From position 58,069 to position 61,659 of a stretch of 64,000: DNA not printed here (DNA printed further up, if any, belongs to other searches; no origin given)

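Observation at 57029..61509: Divergent Mrr plus 1096-aa SF1 helicase/PLD nuclease/zinc-ribbon fusion (Mokosh type II-like with extra modules)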

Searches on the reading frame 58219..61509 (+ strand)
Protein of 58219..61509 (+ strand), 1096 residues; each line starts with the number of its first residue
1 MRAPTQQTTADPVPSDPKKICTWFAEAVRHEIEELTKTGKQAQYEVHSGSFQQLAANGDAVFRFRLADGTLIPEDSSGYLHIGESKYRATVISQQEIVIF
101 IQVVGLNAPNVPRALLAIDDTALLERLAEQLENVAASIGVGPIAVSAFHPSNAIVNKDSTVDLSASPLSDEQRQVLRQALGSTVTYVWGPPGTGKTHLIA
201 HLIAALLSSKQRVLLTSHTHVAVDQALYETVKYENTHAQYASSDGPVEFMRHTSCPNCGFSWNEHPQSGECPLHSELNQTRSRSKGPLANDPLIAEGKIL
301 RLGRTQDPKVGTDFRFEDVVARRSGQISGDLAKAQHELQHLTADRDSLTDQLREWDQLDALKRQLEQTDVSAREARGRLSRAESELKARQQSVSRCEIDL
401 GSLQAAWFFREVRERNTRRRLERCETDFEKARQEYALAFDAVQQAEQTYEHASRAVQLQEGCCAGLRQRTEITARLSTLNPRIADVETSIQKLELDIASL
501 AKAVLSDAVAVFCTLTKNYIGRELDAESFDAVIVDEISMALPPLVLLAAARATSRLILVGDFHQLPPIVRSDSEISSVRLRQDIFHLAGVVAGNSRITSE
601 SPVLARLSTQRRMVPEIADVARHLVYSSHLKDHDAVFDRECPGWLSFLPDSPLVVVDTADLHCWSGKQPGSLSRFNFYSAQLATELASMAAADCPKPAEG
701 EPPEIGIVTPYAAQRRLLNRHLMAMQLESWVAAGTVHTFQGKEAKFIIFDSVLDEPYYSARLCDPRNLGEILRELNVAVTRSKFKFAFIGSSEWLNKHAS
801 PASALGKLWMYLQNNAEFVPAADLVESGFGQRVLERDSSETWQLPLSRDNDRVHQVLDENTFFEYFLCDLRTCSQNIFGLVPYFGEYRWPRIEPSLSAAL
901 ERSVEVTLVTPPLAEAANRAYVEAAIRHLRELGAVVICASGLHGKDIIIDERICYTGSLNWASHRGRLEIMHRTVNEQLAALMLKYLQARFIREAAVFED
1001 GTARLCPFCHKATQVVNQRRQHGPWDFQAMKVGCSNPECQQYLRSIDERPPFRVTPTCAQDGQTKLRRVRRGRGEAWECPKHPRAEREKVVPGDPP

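Call 3: search_protein_families(library=pfam, proteins=[window:58219-61509:+], max_evalue=0.01)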
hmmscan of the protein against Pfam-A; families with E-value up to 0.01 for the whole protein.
window:58219-61509:+ (1096 aa): 18 families
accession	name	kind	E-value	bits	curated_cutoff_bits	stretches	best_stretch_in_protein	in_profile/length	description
PF13086.12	AAA_11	-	1.4e-30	107.3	27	1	168-571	2-256/257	AAA domain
PF13087.12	AAA_12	-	2.4e-26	92.9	27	1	605-792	18-194/195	AAA domain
PF13604.12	AAA_30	-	1.2e-13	51.6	27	2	168-230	2-65/191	AAA domain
PF13245.12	AAA_19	-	2.4e-13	50.8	25.1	1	172-568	1-132/134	AAA domain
PF13091.12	PLDc_2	-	1.6e-08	34.9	27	1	870-988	5-129/132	PLD-like domain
PF05970.20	PIF1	-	3.4e-06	27.3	25.9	1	168-222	2-62/223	PIF1-like helicase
PF01443.25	Viral_helicase1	-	1.2e-05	25.7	21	0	517-573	48-106/228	Viral superfamily 1 RNA helicase core domain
PF04851.21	ResIII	-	1.7e-05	25.2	22.5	1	170-236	6-79/164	Type III restriction enzyme, res subunit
PF13191.12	AAA_16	-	0.00036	21.5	32.6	1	171-242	7-84/167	AAA ATPase domain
PF00614.28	PLDc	-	0.00055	20.3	21.9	1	942-962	5-25/28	Phospholipase D Active site motif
PF13401.12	AAA_22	-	0.0007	20.4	27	0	183-214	6-37/130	AAA domain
PF02562.22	PhoH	-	0.0017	18.3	27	1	167-225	4-63/205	PhoH-like protein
PF02492.25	cobW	-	0.0021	18.1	20.7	0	184-230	2-49/180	CobW/HypB/UreG, nucleotide-binding domain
PF01637.24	ATPase_2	-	0.0023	18.2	33.2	0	182-217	20-55/225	ATPase domain predominantly from Archaea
PF00580.27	UvrD-helicase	-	0.0046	17.1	23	0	169-229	2-64/271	UvrD/REP helicase N-terminal domain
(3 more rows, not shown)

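Call 4: search_protein_families(library=padloc, proteins=[window:58219-61509:+], max_evalue=0.01)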
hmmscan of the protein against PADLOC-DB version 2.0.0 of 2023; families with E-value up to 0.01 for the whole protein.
window:58219-61509:+ (1096 aa): 27 families (the best 25 are shown)
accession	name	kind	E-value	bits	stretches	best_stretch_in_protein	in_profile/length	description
PDLC03920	MkoA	-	3e-60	202.6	1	149-814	595-1099/1112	-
PDLC03924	MkoC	-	1.4e-42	143.9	3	671-966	825-1103/1136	-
PDLC03921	MkoA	-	3.5e-37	125.7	2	524-817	1292-1591/1607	-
PDLC01734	typeIV_RecD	-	2.4e-13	47.2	2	525-568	431-476/763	RecD_0_IVD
PDLC01148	RecD_like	-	8.8e-11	38.8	1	523-568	398-445/719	RecD/Tra ATPase fused to N-terminal HHH domain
PDLC05065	PDC-S68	-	1.4e-10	37.6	1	525-568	700-745/1221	-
PDLC05009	PDC-S37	-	1e-08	31.5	2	187-222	313-348/1550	-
PDLC05035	PDC-S53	-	1.3e-08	31.4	1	170-236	497-561/900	-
PDLC02895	DpdJ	-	2e-08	29.6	2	526-796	190-458/2112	DpdJ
PDLC05064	PDC-S68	-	5.9e-08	28.9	1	522-568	772-824/1273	-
PDLC05066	PDC-S68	-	6.9e-07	25.6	1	526-570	675-723/1202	-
PDLC04140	mad8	-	3.9e-06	24.6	1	184-543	29-206/314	mads_8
PDLC03859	LmuB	-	1.5e-05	22.5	1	252-497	331-465/611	-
PDLC04173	GajB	-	8.7e-05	19.6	1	180-224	7-50/471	-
PDLC04476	PDC-M16A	-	0.00017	18.1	0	189-219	32-62/691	-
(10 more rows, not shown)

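Call 6: search_protein_families(library=ncbifam, proteins=[window:58219-61509:+], max_evalue=0.01)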
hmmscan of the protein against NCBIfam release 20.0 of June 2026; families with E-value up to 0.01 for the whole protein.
window:58219-61509:+ (1096 aa): 16 families
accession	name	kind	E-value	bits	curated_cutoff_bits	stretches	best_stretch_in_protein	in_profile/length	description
TIGR00376.1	TIGR00376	hypoth_equivalog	2.9e-38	131.7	348.9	2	489-800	327-619/639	IGHMBP2 family helicase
NF040671.1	PLuB_AAA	exception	8.9e-30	102.9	999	2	484-796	919-1236/1256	PLuB system helicase-like protein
TIGR01448.2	helicase_RecD2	equivalog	2.7e-14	52.3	500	2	167-219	316-368/713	SF1B family DNA helicase RecD2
TIGR01447.1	recD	equivalog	1e-13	50.7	310.15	2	526-568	260-304/597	exodeoxyribonuclease V subunit alpha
NF058533.1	antiphage_ProA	equivalog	5.8e-07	27.3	1500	1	188-218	670-700/1903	anti-phage protein ProA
TIGR02168.1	SMC_prok_B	equivalog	7.9e-07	27.2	567.35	1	329-505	686-948/1181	chromosome segregation protein SMC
NF042953.1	Hhe_antiphage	equivalog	1.9e-06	25.6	2000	0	187-219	346-378/1797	DUF4011 domain-containing anti-phage protein Hhe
TIGR03420.1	DnaA_homol_Hda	equivalog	0.00012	21.7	194.8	1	177-218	33-75/226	DnaA regulatory inactivator Hda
TIGR02169.1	SMC_prok_A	equivalog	0.00024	18.9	729.4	1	326-499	655-880/1165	chromosome segregation protein SMC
NF045487.1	ASRP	equivalog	0.00058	18.6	300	1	328-497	316-476/593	archaea-specific SMC-related protein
NF008127.0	PRK10875.1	equivalog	0.0014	17.2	671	0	178-210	167-199/619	exodeoxyribonuclease V subunit alpha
NF040713.1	ZapE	equivalog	0.0017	17.7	140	1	183-214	53-85/344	cell division protein ZapE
NF005992.0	PRK08116.1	subfamily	0.0033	16.6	189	1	186-222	118-154/269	hypothetical protein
NF006038.0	PRK08181.1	subfamily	0.0043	16.3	317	1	186-221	111-146/271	transposase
NF003034.1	PRK03918.1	equivalog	0.0052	14.8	700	1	331-503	271-434/878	DNA double-strand break repair ATPase Rad50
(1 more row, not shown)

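Call 7: find_homologous_proteins(query=window:58219-61509:+, max_evalue=0.00001)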
Query window:58219-61509:+ (1096 aa): 223 proteins with E <= 0.00001 among 8000 candidates; the best 120 are listed.
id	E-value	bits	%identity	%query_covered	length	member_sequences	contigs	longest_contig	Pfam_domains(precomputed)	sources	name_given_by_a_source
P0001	0.0e+0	2181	100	87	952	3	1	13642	PF13087.13,PF13086.13,PF05970.21,PF01443.25,PF13604.13,PF13091.13,PF13245.13,PF04851.22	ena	-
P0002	0.0e+0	1617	86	75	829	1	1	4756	PF13087.13,PF13086.13,PF13091.13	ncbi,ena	-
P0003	0.0e+0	1529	62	99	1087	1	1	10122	PF13538.13,PF13087.13,PF13086.13,PF05970.21,PF01443.25,PF13604.13,PF13091.13,PF13245.13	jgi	jgi:hypothetical protein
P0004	0.0e+0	1362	62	88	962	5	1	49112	PF13087.13,PF13086.13,PF05970.21,PF01443.25,PF13604.13,PF13091.13,PF13245.13,PF04851.22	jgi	-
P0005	0.0e+0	1156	50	100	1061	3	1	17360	PF13538.13,PF13087.13,PF13086.13,PF13604.13,PF13091.13,PF13245.13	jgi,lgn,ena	-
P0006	0.0e+0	1156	50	99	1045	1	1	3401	PF13087.13,PF13086.13,PF01443.25,PF13604.13,PF13091.13,PF13245.13,PF04851.22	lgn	-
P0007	0.0e+0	1150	51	99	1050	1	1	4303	PF13087.13,PF13086.13,PF13604.13,PF13091.13,PF13245.13,PF04851.22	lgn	-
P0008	0.0e+0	1150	50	100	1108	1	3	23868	PF13538.13,PF13087.13,PF13086.13,PF13604.13,PF13091.13,PF13245.13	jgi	jgi:hypothetical protein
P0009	0.0e+0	1128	49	100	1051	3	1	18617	PF13538.13,PF13087.13,PF13086.13,PF13604.13,PF13091.13,PF13245.13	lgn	-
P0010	0.0e+0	1108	50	99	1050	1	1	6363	PF13087.13,PF13086.13,PF13604.13,PF13091.13,PF13245.13,PF04851.22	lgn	-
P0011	0.0e+0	1105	50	98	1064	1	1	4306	PF13538.13,PF13087.13,PF13086.13,PF01443.25,PF13604.13,PF13091.13,PF13245.13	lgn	-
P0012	0.0e+0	1094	49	99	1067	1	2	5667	PF13087.13,PF13086.13,PF01443.25,PF13604.13,PF13091.13,PF13245.13,PF04851.22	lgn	-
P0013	0.0e+0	1090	48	100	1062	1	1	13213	PF13538.13,PF13087.13,PF13086.13,PF13604.13,PF13091.13,PF13245.13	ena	-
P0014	0.0e+0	1089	49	100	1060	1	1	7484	PF13538.13,PF13087.13,PF13086.13,PF13604.13,PF13091.13,PF13245.13,PF20720.4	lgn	-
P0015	0.0e+0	1081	47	99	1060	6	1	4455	PF13087.13,PF13086.13,PF01443.25,PF13604.13,PF13091.13,PF13245.13,PF04851.22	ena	-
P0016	0.0e+0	1080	48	99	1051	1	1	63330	PF13087.13,PF13086.13,PF01443.25,PF13604.13,PF13091.13,PF13245.13,PF04851.22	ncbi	ncbi:MAG: AAA domain-containing protein [Thermodesulfobacteriota bacterium]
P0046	0.0e+0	1019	46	99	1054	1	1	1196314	PF13538.13,PF13087.13,PF13086.13,PF01443.25,PF13604.13,PF13091.13,PF13245.13,PF04851.22,PF00580.28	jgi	jgi:superfamily I DNA and/or RNA helicase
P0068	1.9e-174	600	34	97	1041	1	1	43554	PF13538.13,PF13087.13,PF13086.13,PF13604.13,PF13091.13,PF13245.13,PF04851.22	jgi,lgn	-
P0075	1.6e-92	329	28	67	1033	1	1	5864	PF01396.25,PF13087.13,PF13086.13,PF13604.13,PF13091.13,PF13245.13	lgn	-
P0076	3.4e-89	318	34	57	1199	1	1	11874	PF13087.13,PF13086.13,PF01443.25,PF13604.13,PF13091.13,PF13245.13,PF13401.13,PF04851.22,PF00580.28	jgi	jgi:AAA domain/PLD-like domain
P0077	6.7e-80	287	26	97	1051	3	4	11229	PF13538.13,PF01396.25,PF13087.13,PF13086.13,PF05127.22,PF13604.13,PF13091.13,PF13245.13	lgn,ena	-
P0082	4.8e-67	245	24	98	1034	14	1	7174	PF01396.25,PF13087.13,PF13086.13,PF13604.13,PF13091.13,PF13245.13,PF13401.13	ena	-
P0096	7.0e-34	135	24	64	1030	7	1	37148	PF13538.13,PF13087.13,PF13086.13,PF00270.36,PF05970.21,PF13604.13,PF13091.13,PF13245.13,PF18974.6,PF04851.22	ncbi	ncbi:AAA domain-containing protein [Streptomyces decoyicus]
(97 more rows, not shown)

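Call 16: find_related_loci(query=A1, collection=genome_contigs, flank=8000)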
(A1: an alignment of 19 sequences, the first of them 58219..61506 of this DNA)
Query A1 (1096 aa) in genome_contigs; peptide patterns used: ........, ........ (x = any residue, [..] = any of these).
600 stretches matched a pattern (row limit reached: there are more); 84 encode a relative of the query (tblastn E <= 1e-3); the best 80 are kept; 80 distinct loci.
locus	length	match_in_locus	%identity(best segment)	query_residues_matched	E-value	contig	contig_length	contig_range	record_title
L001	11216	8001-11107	41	14-1091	0e+0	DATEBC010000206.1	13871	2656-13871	MAG TPA_asm: Sedimentisphaerales bacterium isolate SMAG_U8234 k141_53567, whole genome shotgun sequence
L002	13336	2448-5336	27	26-1039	8e-71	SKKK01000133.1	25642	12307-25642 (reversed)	MAG: Planctomycetaceae bacterium isolate CSSed162cmA_153 CSSed16-2cmA-3156, whole genome shotgun sequence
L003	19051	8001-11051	25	11-1086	6e-67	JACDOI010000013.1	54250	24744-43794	MAG: Bacillota bacterium isolate GB_MAG17_124 c_000000000466, whole genome shotgun sequence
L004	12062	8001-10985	24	3-973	3e-60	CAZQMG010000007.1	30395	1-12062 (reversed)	MAG TPA_asm: uncultured Clostridia bacterium isolate binchicken_co262_90 genome assembly, contig: NODE_1352_length_30395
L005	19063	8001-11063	25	22-1095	2e-60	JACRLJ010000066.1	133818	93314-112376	MAG: Candidatus Hydrogenedentota bacterium isolate NC_groundwater_1878_Pr3_B-0.1um_59_9 SR2-18-B1_coassembly_3495, whole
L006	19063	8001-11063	27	20-1083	3e-53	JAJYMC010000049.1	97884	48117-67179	MAG: Bacillota bacterium isolate DBS2-4.bin104 NODE_288_length_97884_cov_2.21121, whole genome shotgun sequence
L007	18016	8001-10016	31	24-906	4e-43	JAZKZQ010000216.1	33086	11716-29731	MAG: Cellulosilyticum sp. isolate T1900045086_TC20190080.MAGScoT_cleanbin_000033 SGB_4686_k141_1641198, whole genome sho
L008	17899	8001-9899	31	8-840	7e-40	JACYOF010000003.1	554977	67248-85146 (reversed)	Bacillus thuringiensis strain s1930 strain_1930_contig3, whole genome shotgun sequence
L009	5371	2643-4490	29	24-839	7e-37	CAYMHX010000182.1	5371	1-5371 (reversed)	MAG TPA_asm: uncultured Roseburia sp. isolate SRP315200_co1_289 genome assembly, contig: NODE_38333_length_5371_cov_8.34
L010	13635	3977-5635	31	116-846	2e-34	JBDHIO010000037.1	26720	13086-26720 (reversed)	MAG: Gemmatimonadota bacterium isolate BHB10-2_Bin_304 BHB10-2_Bin_304_scaffold_9719, whole genome shotgun sequence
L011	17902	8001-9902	31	24-858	2e-33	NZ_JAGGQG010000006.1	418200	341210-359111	Bacillus sp. ISL-18 ISL18_7, whole genome shotgun sequence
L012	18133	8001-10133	29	24-960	7e-32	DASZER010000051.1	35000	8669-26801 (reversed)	MAG TPA_asm: Frankiaceae bacterium isolate SMAG_U6499 k141_431792, whole genome shotgun sequence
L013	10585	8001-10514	27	18-1083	9e-32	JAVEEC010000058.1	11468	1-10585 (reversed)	MAG: Frankiaceae bacterium isolate BP_191 scaffold_866520, whole genome shotgun sequence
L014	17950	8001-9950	28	20-884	3e-31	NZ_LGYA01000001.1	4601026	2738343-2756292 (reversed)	Peribacillus butanolivorans strain DSM 18926 super1, whole genome shotgun sequence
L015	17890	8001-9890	28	27-860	6e-30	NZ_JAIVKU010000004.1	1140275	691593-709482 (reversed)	Guptibacillus hwajinpoensis strain SaN0-1 SaN0-1_ctg004, whole genome shotgun sequence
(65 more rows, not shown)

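Call 30: search_dna_similar(query=window:58219-61509:+, collection=plasmids, mode=protein, max_rows=15)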
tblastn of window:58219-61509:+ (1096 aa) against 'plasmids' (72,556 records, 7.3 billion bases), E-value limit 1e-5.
Records with a match: 102; places in all: 104; records where one place covers at least 80% of the query: 0.
Best place of each record, by identity: <60% 102.
By first word of the organism name: Pseudomonas 24; Agrobacterium 22; Rhizobium 5; Ralstonia 3; Vibrio 3; Klebsiella 3; Nostoc 2; Halobaculum 2; Citrobacter 2; Bacillus 1; and 35 more.
By predicted mobility (MOB-suite, as given by PLSDB): non-mobilizable 60; conjugative 35; mobilizable 7.
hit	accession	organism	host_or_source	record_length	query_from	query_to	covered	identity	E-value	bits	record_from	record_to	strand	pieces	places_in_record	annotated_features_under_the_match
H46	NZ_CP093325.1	Bacillus sp. N5-665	whole organism,peat soil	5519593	1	817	58%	28.4%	2e-32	204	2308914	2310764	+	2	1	none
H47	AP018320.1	Nostoc sp. HK-01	-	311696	24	808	50%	29.5%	2e-33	210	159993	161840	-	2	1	recD2: ATP-dependent RecD-like DNA helicase | hypothetical protein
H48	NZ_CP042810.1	Acetobacter oryzoeni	vinegar,vinegar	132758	513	963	41%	25.9%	1e-8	67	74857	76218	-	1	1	AAA domain-containing protein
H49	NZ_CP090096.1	Neorhizobium galegae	Galega,Cell culture,Plant nodule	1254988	529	963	40%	25.7%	1e-7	64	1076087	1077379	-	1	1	record has no annotation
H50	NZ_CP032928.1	Agrobacterium tumefaciens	Rubus sp.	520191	508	974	43%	24.0%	1e-7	64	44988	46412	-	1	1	AAA domain-containing protein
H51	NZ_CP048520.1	Agrobacterium tumefaciens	walnut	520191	508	974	43%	24.0%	1e-7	64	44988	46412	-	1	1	AAA domain-containing protein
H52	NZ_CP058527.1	Agrobacterium tumefaciens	-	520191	508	974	43%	24.0%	1e-7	64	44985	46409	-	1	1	AAA domain-containing protein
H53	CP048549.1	Agrobacterium tumefaciens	walnut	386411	508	965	42%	23.6%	3e-7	63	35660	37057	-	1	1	hypothetical protein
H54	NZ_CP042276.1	Agrobacterium tumefaciens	Juglans regia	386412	508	965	42%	23.6%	3e-7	63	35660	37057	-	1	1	AAA domain-containing protein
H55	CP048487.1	Agrobacterium tumefaciens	walnut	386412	508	965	42%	23.6%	3e-7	63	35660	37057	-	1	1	hypothetical protein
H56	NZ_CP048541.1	Agrobacterium tumefaciens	walnut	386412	508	965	42%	23.6%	3e-7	63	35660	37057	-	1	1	AAA domain-containing protein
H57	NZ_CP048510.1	Agrobacterium tumefaciens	walnut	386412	508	965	42%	23.6%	3e-7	63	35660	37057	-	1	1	AAA domain-containing protein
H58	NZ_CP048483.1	Agrobacterium tumefaciens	walnut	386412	508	965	42%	23.6%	3e-7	63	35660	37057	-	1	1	AAA domain-containing protein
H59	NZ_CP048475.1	Agrobacterium tumefaciens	walnut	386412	508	965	42%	23.6%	3e-7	63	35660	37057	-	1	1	AAA domain-containing protein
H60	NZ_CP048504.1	Agrobacterium tumefaciens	walnut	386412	508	965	42%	23.6%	3e-7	63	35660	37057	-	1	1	AAA domain-containing protein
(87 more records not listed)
